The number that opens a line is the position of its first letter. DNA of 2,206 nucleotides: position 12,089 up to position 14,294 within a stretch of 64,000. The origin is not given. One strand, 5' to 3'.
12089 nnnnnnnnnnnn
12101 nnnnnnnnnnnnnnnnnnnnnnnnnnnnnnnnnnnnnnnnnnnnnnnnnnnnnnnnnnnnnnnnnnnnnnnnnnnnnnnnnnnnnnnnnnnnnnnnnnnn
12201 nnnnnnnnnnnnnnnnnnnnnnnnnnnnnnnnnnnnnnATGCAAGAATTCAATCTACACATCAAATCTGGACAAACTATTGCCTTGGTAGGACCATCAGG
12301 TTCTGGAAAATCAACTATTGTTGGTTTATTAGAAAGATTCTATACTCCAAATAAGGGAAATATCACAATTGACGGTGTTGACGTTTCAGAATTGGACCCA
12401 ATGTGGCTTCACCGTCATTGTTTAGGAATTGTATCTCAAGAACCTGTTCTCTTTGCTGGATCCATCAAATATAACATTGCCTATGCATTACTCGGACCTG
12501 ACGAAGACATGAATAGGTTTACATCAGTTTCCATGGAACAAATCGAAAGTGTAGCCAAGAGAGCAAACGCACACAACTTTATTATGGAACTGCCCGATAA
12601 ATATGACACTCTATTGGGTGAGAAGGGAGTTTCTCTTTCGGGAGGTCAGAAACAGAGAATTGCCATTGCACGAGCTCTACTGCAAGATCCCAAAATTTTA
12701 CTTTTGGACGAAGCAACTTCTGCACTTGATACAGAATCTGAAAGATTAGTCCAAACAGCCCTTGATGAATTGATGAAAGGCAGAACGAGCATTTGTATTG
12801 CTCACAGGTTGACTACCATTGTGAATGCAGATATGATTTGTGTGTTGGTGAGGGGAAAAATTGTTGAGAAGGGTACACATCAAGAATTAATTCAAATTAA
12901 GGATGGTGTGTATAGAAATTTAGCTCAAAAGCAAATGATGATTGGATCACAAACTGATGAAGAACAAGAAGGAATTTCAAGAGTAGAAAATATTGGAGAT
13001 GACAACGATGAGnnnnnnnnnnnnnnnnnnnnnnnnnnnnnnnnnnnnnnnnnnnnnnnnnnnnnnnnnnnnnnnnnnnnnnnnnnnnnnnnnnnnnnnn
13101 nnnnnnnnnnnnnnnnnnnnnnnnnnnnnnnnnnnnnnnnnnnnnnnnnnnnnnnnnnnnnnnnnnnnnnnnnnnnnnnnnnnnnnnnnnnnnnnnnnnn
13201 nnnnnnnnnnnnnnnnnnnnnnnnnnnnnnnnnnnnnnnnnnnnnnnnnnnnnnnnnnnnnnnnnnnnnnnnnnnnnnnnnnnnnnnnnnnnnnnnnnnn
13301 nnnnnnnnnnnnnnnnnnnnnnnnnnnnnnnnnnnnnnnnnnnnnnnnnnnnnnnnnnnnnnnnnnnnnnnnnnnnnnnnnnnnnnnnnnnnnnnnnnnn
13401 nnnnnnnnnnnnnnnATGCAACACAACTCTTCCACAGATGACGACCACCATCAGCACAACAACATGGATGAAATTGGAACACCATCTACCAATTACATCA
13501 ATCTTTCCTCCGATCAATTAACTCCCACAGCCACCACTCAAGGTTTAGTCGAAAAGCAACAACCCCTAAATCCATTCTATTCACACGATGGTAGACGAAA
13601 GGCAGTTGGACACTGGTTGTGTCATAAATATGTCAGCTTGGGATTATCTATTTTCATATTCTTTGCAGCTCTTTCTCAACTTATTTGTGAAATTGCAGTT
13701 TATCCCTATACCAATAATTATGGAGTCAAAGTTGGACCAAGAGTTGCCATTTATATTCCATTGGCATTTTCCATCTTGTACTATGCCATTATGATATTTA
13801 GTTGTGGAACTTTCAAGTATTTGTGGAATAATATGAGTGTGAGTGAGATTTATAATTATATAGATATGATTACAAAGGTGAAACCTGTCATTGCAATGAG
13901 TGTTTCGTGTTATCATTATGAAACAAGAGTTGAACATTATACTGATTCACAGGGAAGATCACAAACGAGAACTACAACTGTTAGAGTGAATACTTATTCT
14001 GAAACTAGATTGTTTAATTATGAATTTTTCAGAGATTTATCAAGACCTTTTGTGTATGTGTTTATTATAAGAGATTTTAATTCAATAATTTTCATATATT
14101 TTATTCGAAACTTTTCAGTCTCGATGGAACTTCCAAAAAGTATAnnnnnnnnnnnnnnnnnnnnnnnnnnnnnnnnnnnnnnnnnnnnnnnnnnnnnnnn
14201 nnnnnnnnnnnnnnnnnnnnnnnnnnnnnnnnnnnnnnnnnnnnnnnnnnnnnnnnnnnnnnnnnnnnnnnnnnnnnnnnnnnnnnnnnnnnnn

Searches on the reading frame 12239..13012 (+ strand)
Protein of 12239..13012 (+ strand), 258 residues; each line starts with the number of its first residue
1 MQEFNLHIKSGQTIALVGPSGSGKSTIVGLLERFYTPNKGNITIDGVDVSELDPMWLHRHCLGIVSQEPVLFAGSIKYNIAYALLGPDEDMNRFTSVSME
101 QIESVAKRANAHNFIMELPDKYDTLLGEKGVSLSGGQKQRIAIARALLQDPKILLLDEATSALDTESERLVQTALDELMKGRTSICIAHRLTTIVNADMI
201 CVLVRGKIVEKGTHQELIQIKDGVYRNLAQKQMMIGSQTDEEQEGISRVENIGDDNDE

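Call 51: search_protein_families(library=pfam, proteins=[window:12239-13012:+], max_evalue=0.001)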
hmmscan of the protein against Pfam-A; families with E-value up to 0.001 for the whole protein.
window:12239-13012:+ (258 aa): 6 families
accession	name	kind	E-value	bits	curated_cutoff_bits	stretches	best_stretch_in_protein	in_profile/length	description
PF00005.33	ABC_tran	-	1.5e-32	113.5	25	1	2-161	2-137/137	ABC transporter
PF02463.25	SMC_N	-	7.3e-08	32.5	40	1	132-202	136-210/220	RecF/RecN/SMC N terminal domain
PF00004.35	AAA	-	0.00015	22.7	21.2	0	102-193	15-113/131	ATPase family associated with various cellular activities (AAA)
PF13555.12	AAA_29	-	0.00027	21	27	1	6-29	17-40/61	P-loop containing region of AAA domain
PF13304.12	AAA_21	-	0.00039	21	27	0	15-33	3-21/304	AAA domain, putative AbiEii toxin, Type IV TA system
PF09818.15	ABC_ATPase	-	0.00055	19.5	23.2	0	97-164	124-189/283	P-loop domain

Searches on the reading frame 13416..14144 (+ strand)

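Call 51: search_protein_families(library=pfam, proteins=[window:13416-14144:+], max_evalue=0.001)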
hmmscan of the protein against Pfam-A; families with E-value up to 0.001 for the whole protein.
window:13416-14144:+ (243 aa): 1 family
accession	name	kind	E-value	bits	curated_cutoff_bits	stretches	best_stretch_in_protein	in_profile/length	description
PF14857.11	TMEM151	-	1.8e-07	30.9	27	1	112-214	68-178/428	TMEM151 family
